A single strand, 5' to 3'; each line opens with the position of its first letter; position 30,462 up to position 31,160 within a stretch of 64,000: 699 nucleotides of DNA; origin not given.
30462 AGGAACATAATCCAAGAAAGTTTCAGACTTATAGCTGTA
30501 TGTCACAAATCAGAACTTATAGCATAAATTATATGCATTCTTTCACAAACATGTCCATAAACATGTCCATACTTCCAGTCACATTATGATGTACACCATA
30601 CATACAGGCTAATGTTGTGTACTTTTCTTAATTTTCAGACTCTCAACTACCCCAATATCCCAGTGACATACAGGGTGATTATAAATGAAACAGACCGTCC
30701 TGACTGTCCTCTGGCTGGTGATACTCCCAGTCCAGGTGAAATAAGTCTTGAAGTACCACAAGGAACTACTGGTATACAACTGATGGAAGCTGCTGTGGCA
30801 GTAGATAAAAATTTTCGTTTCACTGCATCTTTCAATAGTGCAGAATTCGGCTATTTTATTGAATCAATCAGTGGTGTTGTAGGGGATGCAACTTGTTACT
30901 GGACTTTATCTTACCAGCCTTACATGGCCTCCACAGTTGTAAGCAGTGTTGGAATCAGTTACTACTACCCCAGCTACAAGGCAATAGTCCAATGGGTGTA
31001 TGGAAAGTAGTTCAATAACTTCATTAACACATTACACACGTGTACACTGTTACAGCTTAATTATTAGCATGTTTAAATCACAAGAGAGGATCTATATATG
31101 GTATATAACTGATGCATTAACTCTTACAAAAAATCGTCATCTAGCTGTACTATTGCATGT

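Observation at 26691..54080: Tandem array of seven paralogous two-exon genes for small secreted proteins with a transcobalamin-beta-domain (DUF4430)-like fold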

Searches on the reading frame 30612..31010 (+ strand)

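Call 5: search_protein_families(library=pfam, proteins=[window:30612-31010:+], max_evalue=10)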
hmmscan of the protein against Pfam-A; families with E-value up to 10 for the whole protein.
window:30612-31010:+ (132 aa): 1 family
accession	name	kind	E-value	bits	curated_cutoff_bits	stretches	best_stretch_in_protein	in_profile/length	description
PF20595.4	pAdhesive_6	-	0.012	15.6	27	1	22-72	82-131/165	Putative adhesive domain (group 6)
